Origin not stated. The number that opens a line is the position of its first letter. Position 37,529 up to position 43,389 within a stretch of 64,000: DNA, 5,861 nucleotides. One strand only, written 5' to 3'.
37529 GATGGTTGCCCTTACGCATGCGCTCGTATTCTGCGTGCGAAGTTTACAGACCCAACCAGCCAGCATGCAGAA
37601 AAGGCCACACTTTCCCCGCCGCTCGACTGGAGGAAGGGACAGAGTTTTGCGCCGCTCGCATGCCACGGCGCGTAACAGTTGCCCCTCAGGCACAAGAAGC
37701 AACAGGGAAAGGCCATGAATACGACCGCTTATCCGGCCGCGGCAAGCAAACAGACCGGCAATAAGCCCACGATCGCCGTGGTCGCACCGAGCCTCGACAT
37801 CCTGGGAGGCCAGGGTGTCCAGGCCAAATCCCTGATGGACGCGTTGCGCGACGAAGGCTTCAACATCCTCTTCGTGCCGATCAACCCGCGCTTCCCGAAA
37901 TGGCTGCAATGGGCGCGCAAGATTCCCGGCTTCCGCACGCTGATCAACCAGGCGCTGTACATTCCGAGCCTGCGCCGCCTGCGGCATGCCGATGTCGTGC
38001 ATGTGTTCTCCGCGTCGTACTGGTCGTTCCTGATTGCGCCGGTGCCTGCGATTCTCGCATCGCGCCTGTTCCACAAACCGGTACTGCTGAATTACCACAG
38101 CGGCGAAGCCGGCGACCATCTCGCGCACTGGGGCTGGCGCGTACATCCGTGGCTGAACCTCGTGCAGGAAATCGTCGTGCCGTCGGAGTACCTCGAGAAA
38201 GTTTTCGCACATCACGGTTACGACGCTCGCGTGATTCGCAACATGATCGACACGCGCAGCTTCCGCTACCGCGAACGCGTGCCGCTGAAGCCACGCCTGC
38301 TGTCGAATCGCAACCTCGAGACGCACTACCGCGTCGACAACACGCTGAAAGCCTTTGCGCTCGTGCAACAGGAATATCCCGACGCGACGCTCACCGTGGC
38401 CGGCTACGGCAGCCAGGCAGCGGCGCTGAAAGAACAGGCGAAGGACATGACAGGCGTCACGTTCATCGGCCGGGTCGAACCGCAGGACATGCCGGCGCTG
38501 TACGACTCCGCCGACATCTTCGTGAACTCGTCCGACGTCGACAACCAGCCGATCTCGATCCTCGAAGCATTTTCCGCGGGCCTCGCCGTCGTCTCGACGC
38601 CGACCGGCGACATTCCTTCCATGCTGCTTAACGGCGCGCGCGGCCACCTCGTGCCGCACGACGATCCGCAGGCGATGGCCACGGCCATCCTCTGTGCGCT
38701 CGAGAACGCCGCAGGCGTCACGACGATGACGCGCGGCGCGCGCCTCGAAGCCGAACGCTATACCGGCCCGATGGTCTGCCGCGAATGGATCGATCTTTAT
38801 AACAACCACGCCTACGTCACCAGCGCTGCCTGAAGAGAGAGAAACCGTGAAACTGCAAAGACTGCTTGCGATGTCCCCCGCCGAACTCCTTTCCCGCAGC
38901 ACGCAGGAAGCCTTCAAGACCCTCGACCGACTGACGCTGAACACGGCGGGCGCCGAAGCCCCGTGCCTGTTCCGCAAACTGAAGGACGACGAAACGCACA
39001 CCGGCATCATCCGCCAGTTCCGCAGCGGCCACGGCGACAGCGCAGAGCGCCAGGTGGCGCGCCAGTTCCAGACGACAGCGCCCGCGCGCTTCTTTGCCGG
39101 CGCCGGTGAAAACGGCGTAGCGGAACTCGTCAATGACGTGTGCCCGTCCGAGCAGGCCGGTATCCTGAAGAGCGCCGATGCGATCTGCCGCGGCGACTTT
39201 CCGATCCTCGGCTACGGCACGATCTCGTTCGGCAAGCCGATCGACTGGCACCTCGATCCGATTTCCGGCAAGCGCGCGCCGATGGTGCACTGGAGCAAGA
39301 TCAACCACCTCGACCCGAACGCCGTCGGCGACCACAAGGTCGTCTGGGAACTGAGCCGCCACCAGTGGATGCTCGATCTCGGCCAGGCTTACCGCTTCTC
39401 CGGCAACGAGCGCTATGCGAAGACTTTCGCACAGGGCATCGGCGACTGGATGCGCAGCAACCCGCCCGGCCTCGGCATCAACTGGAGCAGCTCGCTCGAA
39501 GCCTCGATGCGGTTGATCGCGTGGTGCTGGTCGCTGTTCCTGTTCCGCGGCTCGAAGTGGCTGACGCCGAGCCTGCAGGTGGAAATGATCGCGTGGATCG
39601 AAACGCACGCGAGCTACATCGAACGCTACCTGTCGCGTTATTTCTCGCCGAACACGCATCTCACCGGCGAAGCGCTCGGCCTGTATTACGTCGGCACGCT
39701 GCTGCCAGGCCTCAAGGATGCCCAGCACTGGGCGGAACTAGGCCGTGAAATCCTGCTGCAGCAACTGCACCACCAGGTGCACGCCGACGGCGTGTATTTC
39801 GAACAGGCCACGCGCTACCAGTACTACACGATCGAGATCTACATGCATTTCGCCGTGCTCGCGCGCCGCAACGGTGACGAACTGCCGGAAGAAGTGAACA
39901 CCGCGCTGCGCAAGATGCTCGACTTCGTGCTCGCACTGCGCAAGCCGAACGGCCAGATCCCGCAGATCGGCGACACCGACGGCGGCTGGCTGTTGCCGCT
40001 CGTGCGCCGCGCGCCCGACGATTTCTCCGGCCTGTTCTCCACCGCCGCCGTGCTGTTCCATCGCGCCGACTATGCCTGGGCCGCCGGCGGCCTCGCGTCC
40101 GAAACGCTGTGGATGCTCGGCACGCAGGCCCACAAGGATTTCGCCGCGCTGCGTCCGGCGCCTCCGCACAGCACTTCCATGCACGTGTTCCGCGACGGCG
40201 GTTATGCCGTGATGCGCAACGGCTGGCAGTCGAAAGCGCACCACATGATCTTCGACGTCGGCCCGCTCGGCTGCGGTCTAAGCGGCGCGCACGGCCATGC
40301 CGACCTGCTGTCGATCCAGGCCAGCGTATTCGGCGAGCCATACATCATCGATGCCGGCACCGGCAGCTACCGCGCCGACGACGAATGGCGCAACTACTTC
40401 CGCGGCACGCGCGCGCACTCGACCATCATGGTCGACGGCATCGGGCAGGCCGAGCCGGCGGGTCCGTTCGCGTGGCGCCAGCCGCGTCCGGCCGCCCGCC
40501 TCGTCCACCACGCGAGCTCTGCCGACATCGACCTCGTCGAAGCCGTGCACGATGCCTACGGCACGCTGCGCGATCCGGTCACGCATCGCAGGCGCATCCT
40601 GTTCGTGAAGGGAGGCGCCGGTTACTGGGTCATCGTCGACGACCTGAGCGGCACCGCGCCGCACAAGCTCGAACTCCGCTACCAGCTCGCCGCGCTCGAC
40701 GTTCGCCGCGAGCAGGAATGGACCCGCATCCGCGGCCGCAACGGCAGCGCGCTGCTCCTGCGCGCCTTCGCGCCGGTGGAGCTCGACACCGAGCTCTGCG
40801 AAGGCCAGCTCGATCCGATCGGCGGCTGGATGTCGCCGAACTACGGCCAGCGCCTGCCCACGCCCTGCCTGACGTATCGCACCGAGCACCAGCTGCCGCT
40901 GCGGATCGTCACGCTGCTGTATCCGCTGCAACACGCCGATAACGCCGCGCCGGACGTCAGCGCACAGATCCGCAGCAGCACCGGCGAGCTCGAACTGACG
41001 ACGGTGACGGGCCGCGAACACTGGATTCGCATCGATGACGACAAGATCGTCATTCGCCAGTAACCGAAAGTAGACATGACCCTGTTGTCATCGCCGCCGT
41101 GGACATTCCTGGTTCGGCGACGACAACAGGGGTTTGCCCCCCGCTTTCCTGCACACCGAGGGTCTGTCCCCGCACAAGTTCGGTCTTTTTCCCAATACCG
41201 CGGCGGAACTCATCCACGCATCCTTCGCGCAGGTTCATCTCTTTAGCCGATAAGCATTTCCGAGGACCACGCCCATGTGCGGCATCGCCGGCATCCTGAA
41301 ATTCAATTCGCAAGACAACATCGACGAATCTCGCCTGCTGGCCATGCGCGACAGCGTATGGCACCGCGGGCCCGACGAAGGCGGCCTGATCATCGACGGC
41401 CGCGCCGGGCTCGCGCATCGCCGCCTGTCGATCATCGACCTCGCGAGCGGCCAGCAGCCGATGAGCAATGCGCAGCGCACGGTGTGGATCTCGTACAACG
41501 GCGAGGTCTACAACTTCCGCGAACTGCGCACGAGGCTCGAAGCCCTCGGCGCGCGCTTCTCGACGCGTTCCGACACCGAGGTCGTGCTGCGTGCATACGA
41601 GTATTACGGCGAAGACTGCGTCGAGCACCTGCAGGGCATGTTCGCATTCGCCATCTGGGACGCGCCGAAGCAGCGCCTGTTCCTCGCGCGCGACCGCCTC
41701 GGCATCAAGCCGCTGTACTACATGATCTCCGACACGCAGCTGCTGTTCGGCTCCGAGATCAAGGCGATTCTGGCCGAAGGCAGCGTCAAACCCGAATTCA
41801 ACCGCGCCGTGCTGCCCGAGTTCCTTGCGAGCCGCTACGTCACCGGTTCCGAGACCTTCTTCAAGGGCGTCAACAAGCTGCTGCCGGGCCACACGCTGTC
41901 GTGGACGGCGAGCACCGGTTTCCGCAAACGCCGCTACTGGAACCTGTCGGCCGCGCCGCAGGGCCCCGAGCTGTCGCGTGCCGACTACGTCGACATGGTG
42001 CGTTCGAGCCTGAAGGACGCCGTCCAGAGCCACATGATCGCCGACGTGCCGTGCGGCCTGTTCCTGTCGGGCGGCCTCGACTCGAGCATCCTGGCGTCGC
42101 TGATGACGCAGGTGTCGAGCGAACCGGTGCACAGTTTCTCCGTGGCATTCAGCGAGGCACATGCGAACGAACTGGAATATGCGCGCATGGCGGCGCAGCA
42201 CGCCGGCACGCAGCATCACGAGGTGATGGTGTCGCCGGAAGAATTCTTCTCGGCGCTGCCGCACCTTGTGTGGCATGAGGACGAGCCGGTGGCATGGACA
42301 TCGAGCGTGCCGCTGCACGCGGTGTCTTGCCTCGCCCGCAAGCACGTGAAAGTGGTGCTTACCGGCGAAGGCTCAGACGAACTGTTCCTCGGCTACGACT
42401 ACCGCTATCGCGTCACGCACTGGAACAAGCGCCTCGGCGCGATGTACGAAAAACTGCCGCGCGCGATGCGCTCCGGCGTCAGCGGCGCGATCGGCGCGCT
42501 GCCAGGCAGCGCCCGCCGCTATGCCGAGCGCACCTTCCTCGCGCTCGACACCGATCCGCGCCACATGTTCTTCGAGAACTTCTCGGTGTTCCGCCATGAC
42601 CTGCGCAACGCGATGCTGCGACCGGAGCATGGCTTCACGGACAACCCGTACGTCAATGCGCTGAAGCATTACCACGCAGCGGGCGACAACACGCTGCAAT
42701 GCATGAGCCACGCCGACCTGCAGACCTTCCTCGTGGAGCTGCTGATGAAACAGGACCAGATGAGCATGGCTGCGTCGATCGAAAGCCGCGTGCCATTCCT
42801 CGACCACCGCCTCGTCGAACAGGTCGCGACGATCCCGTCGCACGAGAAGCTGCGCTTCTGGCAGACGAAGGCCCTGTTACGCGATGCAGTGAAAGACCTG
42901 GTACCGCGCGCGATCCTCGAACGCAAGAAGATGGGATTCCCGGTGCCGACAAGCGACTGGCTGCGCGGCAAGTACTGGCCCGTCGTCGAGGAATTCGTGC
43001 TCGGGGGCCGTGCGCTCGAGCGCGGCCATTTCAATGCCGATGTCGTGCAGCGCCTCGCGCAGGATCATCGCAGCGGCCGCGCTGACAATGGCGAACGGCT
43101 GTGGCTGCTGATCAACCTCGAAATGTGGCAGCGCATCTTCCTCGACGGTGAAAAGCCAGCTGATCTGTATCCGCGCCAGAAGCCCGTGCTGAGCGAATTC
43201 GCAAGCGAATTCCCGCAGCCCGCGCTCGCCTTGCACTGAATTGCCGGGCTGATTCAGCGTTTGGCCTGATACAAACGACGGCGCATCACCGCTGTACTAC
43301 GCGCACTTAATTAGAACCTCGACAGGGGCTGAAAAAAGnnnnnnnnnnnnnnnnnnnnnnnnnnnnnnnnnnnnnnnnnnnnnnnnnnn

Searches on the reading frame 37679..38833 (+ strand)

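Call 11: search_protein_families(library=pfam, proteins=[window:37679-38833:+], max_evalue=0.00001)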
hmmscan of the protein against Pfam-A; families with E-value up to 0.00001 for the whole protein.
window:37679-38833:+ (384 aa): 4 families
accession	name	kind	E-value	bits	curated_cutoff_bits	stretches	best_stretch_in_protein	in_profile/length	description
PF13692.12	Glyco_trans_1_4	-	4e-28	98.9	27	1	216-343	14-142/142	Glycosyl transferases group 1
PF00534.26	Glycos_transf_1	-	3.7e-25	88.9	26.4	1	204-344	15-159/172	Glycosyl transferases group 1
PF13439.12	Glyco_transf_4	-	9.8e-11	42.4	28.5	1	43-192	2-168/170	Glycosyltransferase Family 4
PF13524.12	Glyco_trans_1_2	-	3.7e-07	30.6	25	1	234-355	13-126/144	Glycosyl transferase-like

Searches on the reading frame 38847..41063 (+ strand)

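Call 11: search_protein_families(library=pfam, proteins=[window:38847-41063:+], max_evalue=0.00001)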
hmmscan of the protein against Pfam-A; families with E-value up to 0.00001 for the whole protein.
window:38847-41063:+ (738 aa): 3 families
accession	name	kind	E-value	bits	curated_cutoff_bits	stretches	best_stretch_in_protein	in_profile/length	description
PF07940.18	Hepar_II_III_C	-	3.1e-44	151.7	24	1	442-671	3-217/237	Heparinase II/III-like, C-terminal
PF16889.11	Hepar_II_III_N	-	5.2e-41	141.5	22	1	117-377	68-313/340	Heparinase II/III N-terminus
PF05426.18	Alginate_lyase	-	1.5e-08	34.9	22.2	1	176-364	63-268/275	Alginate lyase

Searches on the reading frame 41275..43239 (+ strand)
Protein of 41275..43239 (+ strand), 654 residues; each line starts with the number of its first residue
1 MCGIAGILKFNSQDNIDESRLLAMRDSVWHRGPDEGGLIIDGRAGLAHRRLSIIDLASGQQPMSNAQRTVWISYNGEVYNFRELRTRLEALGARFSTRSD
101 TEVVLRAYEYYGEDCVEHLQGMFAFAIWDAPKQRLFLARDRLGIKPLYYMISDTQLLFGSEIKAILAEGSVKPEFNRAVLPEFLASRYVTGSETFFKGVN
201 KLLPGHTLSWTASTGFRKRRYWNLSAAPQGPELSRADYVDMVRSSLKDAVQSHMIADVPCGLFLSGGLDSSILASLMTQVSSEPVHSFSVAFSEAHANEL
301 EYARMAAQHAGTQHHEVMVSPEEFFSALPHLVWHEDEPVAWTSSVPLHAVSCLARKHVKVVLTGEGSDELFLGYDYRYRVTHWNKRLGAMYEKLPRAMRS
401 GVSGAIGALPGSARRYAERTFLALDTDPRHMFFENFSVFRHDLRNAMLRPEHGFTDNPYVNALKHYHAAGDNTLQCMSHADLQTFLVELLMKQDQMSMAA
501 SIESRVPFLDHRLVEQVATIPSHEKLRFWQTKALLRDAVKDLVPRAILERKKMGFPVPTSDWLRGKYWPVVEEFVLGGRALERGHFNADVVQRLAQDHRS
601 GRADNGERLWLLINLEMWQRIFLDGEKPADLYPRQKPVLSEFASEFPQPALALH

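Call 11: search_protein_families(library=pfam, proteins=[window:41275-43239:+], max_evalue=0.00001)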
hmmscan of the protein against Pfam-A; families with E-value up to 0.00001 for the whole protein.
window:41275-43239:+ (654 aa): 3 families
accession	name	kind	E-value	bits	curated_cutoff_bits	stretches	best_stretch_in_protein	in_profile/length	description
PF00733.27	Asn_synthase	-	1.1e-100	338.2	21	1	242-620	2-354/354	Asparagine synthase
PF13537.11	GATase_7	-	2.2e-50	170.2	25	1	48-167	1-123/123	Glutamine amidotransferase domain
PF13522.11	GATase_6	-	1.5e-45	154.8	27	1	33-161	1-130/130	Glutamine amidotransferase domain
